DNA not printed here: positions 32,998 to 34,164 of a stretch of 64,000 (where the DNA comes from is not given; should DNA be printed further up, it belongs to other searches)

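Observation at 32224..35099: GC-elevated pyrE-pyrD-pyrC pyrimidine module bracketed by near-identical 38-bp hairpin repeats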

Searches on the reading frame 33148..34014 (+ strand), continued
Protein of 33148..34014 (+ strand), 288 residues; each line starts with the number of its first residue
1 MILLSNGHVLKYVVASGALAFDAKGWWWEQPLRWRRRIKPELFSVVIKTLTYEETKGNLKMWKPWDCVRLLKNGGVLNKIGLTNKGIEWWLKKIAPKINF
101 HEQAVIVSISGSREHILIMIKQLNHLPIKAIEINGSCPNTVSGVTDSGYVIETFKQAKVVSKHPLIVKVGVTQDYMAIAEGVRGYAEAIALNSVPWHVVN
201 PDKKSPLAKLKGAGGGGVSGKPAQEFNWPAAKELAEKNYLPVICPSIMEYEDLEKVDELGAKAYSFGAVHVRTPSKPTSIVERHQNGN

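Call 33: find_related_loci(query=A1, collection=genome_contigs, flank=10000)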
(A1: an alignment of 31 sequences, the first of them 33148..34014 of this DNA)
Query A1 (288 aa) in genome_contigs; peptide patterns used: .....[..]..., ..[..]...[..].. (x = any residue, [..] = any of these).
221 stretches matched a pattern; 91 encode a relative of the query (tblastn E <= 1e-3); the best 80 are kept; 80 distinct loci.
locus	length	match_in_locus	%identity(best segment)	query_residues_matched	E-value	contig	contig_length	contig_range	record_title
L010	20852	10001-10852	57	1-281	7e-96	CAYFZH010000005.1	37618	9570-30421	MAG TPA_asm: uncultured Candidatus Saccharibacteria bacterium isolate ERP113451_co1_12 genome assembly, contig: NODE_118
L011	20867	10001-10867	56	1-286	3e-95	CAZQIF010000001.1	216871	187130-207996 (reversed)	MAG TPA_asm: uncultured Candidatus Saccharibacteria bacterium isolate SRP286056_co3_504 genome assembly, contig: NODE_6_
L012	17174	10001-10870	55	2-288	2e-94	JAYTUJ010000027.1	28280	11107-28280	MAG: bacterium isolate GFS_5522 GFS_5522_26, whole genome shotgun sequence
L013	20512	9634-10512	56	1-283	6e-94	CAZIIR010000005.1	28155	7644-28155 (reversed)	MAG TPA_asm: uncultured Candidatus Saccharibacteria bacterium isolate SRP286056_co2_287 genome assembly, contig: NODE_23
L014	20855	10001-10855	52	1-283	1e-93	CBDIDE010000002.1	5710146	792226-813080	MAG: Lichenihabitans sp. isolate c7f0f75d-e799-4587-a59f-6d0fba1aeafc genome assembly, contig: contig_2, whole genome sh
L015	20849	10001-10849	55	1-281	1e-93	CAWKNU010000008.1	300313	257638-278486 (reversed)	MAG: uncultured Alphaproteobacteria bacterium isolate MFD04580.bin.1.80 genome assembly, contig: contig_5038, whole geno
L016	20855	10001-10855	52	1-283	3e-93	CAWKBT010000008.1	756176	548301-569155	MAG: uncultured Alphaproteobacteria bacterium isolate MFD04580.bin.1.32 genome assembly, contig: contig_5819, whole geno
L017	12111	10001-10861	55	1-284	9e-93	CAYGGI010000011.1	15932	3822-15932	MAG TPA_asm: uncultured Candidatus Saccharibacteria bacterium isolate ERP113451_co3_102 genome assembly, contig: NODE_27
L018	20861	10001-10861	55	1-284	1e-92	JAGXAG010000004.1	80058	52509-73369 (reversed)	MAG: Patescibacteria group bacterium isolate REEB71 contig-150_229, whole genome shotgun sequence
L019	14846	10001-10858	55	1-283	6e-93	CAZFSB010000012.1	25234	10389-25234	MAG TPA_asm: uncultured Candidatus Saccharibacteria bacterium isolate SRP319275_co4_64 genome assembly, contig: NODE_106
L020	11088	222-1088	54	1-286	3e-92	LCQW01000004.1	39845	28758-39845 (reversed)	MAG: Candidatus Kaiserbacteria bacterium GW2011_GWA2_52_12 UY67_C0004, whole genome shotgun sequence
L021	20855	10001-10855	52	1-283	3e-92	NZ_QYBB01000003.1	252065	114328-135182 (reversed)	Lichenibacterium minor strain RmlP026 NODE_3_length_252065_cov_81.8055, whole genome shotgun sequence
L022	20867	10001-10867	54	1-286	4e-92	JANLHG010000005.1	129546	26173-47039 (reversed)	MAG: Patescibacteria group bacterium isolate P6-11 k99_343630, whole genome shotgun sequence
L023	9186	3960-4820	55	1-284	3e-92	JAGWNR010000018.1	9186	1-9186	MAG: Patescibacteria group bacterium isolate REEB237 contig-150_11883, whole genome shotgun sequence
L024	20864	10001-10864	54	1-285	6e-92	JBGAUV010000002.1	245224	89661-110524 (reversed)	MAG: Candidatus Paceibacteria bacterium isolate MAG_MBR_H10.111 MBRH10-111_opera_contig_200, whole genome shotgun sequen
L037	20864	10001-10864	54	1-285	4e-90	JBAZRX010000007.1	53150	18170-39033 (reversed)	MAG: Candidatus Paceibacterota bacterium isolate SO_2017_GW1_159 NODE_3219_length_53150_cov_1.244837_OW334_2017, whole g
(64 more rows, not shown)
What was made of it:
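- The DHOD-like family has itself crossed phyla, since it occurs in Lichenihabitans (call 33).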

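Call 47: search_protein_families(library=ncbifam, proteins=[L005:6903-7760:+, L005:7757-8491:+, L005:8582-9514:+, L005:9606-10958:+], max_evalue=0.001)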
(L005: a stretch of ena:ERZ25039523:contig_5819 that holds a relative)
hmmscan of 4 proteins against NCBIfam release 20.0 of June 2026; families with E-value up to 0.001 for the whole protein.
L005:6903-7760:+ (285 aa): 4 families
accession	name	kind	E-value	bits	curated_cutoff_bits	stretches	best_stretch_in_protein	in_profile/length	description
TIGR02127.1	pyrF_sub2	equivalog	3.1e-70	236.3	110.6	1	15-269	11-260/261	orotidine-5'-phosphate decarboxylase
NF004034.0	PRK05500.1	equivalog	7.8e-38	130.3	656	1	16-279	14-264/478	bifunctional orotidine-5'-phosphate decarboxylase/orotate phosphoribosyltransferase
NF010386.0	PRK13813.1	equivalog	3.8e-17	62.6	208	1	92-242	45-188/216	orotidine 5'-phosphate decarboxylase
TIGR01740.1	pyrF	equivalog_domain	4.9e-09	36.2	92.3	1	90-247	40-192/216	orotidine-5'-phosphate decarboxylase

L005:7757-8491:+ (244 aa): 1 family
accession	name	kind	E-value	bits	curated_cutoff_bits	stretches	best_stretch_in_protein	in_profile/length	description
TIGR01367.1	pyrE_Therm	equivalog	9.4e-07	28.6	150.25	1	48-211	26-170/187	orotate phosphoribosyltransferase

L005:8582-9514:+ (310 aa): 15 families
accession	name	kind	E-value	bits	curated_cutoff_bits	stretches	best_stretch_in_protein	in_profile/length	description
TIGR00670.1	asp_carb_tr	equivalog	5.5e-76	255.6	236.95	1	37-309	36-303/304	aspartate carbamoyltransferase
NF002032.1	PRK00856.1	equivalog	3.8e-68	229.9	263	1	21-308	16-296/297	aspartate carbamoyltransferase catalytic subunit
NF008853.0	PRK11891.1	equivalog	8e-57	192.7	560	1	42-310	129-399/430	aspartate carbamoyltransferase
NF006046.0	PRK08192.1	equivalog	2.9e-47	161.6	512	1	44-309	49-317/339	aspartate carbamoyltransferase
NF010387.0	PRK13814.1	equivalog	1.3e-24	86.7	660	1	40-303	45-297/310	aspartate carbamoyltransferase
NF001986.0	PRK00779.1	subfamily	1.9e-24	86.3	306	1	5-295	5-290/307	ornithine carbamoyltransferase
TIGR00658.1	orni_carb_tr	equivalog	5.2e-23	81.7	280.85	1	34-282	33-276/304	ornithine carbamoyltransferase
NF009916.0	PRK13376.1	equivalog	1.9e-22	79.5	800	1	40-310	50-334/525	bifunctional aspartate carbamoyltransferase catalytic subunit/aspartate carbamoyltransferase regulatory subunit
TIGR04384.1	putr_carbamoyl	exception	3.2e-15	56.1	500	1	36-294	34-292/330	putrescine carbamoyltransferase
NF011380.0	PRK14805.1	equivalog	6.1e-13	48.5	421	1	41-231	39-220/302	ornithine carbamoyltransferase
NF003286.0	PRK04284.1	subfamily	6.8e-13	48.4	515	1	37-230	42-229/332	ornithine carbamoyltransferase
NF002470.0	PRK01713.1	equivalog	7.3e-09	35.5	545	1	40-192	46-188/334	ornithine carbamoyltransferase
NF009213.0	PRK12562.1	subfamily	1.7e-07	30.9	559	1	42-169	47-167/334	ornithine carbamoyltransferase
NF003384.0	PRK04523.1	equivalog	2.4e-07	30.1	288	1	22-72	20-70/336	N-acetylornithine carbamoyltransferase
NF011379.0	PRK14804.1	equivalog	6.3e-06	25.5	373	1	42-258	45-252/311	ornithine carbamoyltransferase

L005:9606-10958:+ (450 aa): 17 families
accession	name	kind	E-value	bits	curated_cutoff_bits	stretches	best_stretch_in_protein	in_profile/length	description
TIGR03169.1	Nterm_to_SelD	hypoth_equivalog_domain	3e-31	109.1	310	1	19-388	2-353/365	pyridine nucleotide-disulfide oxidoreductase family protein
TIGR04369.1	fusion_not_SelD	hypoth_equivalog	1.3e-15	56.6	700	1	40-320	25-257/701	oxidoreductase/SelD-related fusion protein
NF042949.2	3PPDioc_HcaD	equivalog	3.7e-13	49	450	1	19-361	4-323/386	3-phenylpropionate/cinnamic acid dioxygenase ferredoxin--NAD(+) reductase subunit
NF003437.0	PRK04965.1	equivalog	5.6e-11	42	392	1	18-330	4-288/378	NADH:flavorubredoxin reductase NorW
NF049943.1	SQR_III_seleno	exception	2.1e-10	40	525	1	18-150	2-140/406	type III sulfide quinone reductase, selenoprotein subtype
TIGR03385.1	CoA_CoA_reduc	equivalog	1.6e-08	33.7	578.8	1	111-339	104-310/439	CoA-disulfide reductase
NF007123.0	PRK09564.1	equivalog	2.5e-08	33.1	458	0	108-319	101-289/444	CoA-disulfide reductase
TIGR02374.1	nitri_red_nirB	equivalog_domain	3.9e-08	32.2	578.35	1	20-333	2-294/794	nitrite reductase large subunit NirB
NF046103.1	NOXase_Strep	equivalog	4.1e-08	32.6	600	1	88-318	75-285/442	H2O-forming NADH oxidase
NF041682.1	ant_diox_AndAa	equivalog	6.2e-08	31.7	650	1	88-320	79-285/406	anthranilate 1,2-dioxygenase system ferredoxin--NAD(+) reductase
NF011565.0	PRK14989.1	subfamily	4e-07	28.5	883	1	74-320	64-289/847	nitrite reductase large subunit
TIGR01350.1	lipoamide_DH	equivalog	7.1e-07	28.3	408.8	1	172-344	173-331/461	dihydrolipoyl dehydrogenase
NF007286.0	PRK09754.1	equivalog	9.5e-06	24.6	447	1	101-365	91-330/400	phenylpropionate dioxygenase ferredoxin reductase subunit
TIGR02053.1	MerA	equivalog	5.7e-05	22.3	454.45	1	172-340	170-326/465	mercury(II) reductase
TIGR03997.1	mycofact_OYE_2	equivalog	6e-05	21.6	793.15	1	162-250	374-456/645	mycofactocin system FadH/OYE family oxidoreductase 2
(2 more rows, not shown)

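Call 54: predict_structure(alignment_id=A1)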
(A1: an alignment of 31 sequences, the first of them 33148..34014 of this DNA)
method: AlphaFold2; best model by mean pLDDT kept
length: 288 residues; sequences in the alignment: 31
mean_pLDDT: 85.5   pTM: 0.88
mean pLDDT of the five models: 85.5, 84.8, 83.1, 81.8, 80.6
residues with pLDDT >= 90: 151; 70-90: 91; 50-70: 35; < 50: 11
segments of 3 or more residues with pLDDT < 50: 18-23
pLDDT, mean of each block of 10 residues (from residue 1): 97 72 60 84 88 68 65 78 75 87 90 94 97 77 72 97 97 95 98 90 82 73 95 98 95 97 88 84 86
secondary structure, 60 per line:
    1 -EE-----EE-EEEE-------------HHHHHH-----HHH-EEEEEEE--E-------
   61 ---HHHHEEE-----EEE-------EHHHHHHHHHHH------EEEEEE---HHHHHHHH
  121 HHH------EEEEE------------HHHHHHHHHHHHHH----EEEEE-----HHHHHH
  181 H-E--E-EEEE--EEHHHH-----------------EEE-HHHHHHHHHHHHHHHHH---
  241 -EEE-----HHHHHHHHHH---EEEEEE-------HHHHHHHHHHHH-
elements in order: E12-15 H29-34 E44-50 H64-67 E68-70 E76-78 H87-97 E104-109 H113-123 E130-134 H147-160 E165-169 H175-181 E188-191 H196-199 E217-219 H221-237 E242-244 H250-259 E263-268 H276-287

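Call 58: fold_search(model_id=the predicted structure, library=pdb)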
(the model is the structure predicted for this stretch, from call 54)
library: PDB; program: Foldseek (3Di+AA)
matches with E <= 10: 1447; with E <= 0.001: 270
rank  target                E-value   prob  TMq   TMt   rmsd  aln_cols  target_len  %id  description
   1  5ue9_A                1.0e-15  1.00  0.76  0.72   4.2       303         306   23  WT DHODB with orotate bound (released 2017-09-06)
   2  5ksw_A                1.5e-14  1.00  0.77  0.73   4.0       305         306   23  DHODB-I74D mutant (released 2016-08-03)
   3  1ep3_A                1.5e-14  1.00  0.70  0.65   6.1       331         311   20  CRYSTAL STRUCTURE OF LACTOCOCCUS LACTIS DIHYDROOROTATE DEHYDROGENASE B. DATA COLLECTED UNDER CRYOGENIC CONDITIONS. (released 2001-01-17)
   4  5ksw_C                2.3e-14  1.00  0.78  0.74   3.7       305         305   22  DHODB-I74D mutant (released 2016-08-03)
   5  5ue9_C                6.7e-14  1.00  0.75  0.71   4.3       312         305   23  WT DHODB with orotate bound (released 2017-09-06)
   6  1ep2_A                6.7e-14  1.00  0.71  0.68   6.3       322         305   21  CRYSTAL STRUCTURE OF LACTOCOCCUS LACTIS DIHYDROOROTATE DEHYDROGENASE B COMPLEXED WITH OROTATE (released 2001-01-17)
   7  1ep1_A                1.9e-13  1.00  0.71  0.67   6.4       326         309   21  CRYSTAL STRUCTURE OF LACTOCOCCUS LACTIS DIHYDROOROTATE DEHYDROGENASE B (released 2001-01-17)
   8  5xfw_D                1.7e-12  1.00  0.74  0.68   4.6       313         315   21  Crystal structures of FMN-free form of dihydroorotate dehydrogenase from Trypanosoma brucei (released 2018-04-25)
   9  3tq0_A                3.1e-12  1.00  0.74  0.68   4.4       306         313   21  Crystal structure of Leishmania major dihydroorotate dehydrogenase in complex with fumarate (released 2012-05-16)
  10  9n67_A                3.2e-12  1.00  0.75  0.70   4.5       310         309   20  Crystal structure of dihydroorotate dehydrogenase from Leishmania braziliensis in complex with orotate (released 2025-07-23)
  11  2b4g_B                3.7e-12  1.00  0.73  0.68   4.7       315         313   20  dihydroorotate dehydrogenase (released 2005-10-11)
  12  9n6q_B                4.2e-12  1.00  0.73  0.69   4.9       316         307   21  Crystal structure of dihydroorotate dehydrogenase from Leishmania braziliensis in complex with 5-(4-hydroxy-3-methoxyb (released 2025-07-23)
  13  6ebs_A                5.4e-12  1.00  0.74  0.69   4.3       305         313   21  Crystal structure of Leishmania major dihydroorotate dehydrogenase mutant H174A in complex with orotate (released 2019-08-21)
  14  6dgs_A                5.7e-12  1.00  0.70  0.67   4.8       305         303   20  Crystal Structure of Leishmania major dihydroorotate dehydrogenase mutant Y142A (released 2019-05-29)
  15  3c61_A                6.1e-12  1.00  0.75  0.69   4.2       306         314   22  Crystal structure of dihydroorotate dehydrogenase from Leishmania donovani (released 2008-02-26)
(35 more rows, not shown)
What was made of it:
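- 33148..34014 (+): Patescibacteria-type DHOD-like flavoenzyme, 288 aa (putative PyrD). The AlphaFold2 model (pLDDT 85.5) best matches class 1B and 1A DHODs at TM ~0.75 and 20-23% identity (calls 54, 58).
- On Dihydroorotate dehydrogenase, class 1: The model gives TM 0.70-0.78 to DHODB and DHODA structures (call 58).
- DPD also appears among the fold matches (call 58). The best fold matches are DHODs (call 58).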

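Call 112: search_protein_representatives(protein=window:33148-34014:+)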
Query: 288 residues. Proteins with E-value up to 0.001 (for the whole library): 932; up to 1e-10: 307; up to 1e-30: 144. The best 150 are listed.
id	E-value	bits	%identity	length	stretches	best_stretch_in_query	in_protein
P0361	4.1e-82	292.3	52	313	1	2-275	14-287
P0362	2.1e-81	290.0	50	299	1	1-280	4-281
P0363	4.5e-80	285.6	49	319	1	1-275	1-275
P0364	5.9e-80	285.2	53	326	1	1-285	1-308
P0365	1.8e-74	267.2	58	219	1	1-218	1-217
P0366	3.8e-73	262.9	46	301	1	1-286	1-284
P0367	1.1e-72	261.4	48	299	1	2-284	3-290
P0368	2.5e-72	260.2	46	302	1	2-284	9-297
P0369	1.3e-69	251.3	48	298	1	1-279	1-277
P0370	9.6e-69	248.4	48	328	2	125-271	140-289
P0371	4.0e-68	246.4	47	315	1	1-273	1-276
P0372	8.8e-68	245.2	44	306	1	2-282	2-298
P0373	1.7e-66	241.0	43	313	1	2-282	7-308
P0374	2.3e-66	240.6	52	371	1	46-277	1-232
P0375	2.8e-66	240.3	46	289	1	1-284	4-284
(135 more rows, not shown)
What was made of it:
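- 33148..34014 (+): The family has 144 clusters at E<=1e-30 (call 112).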
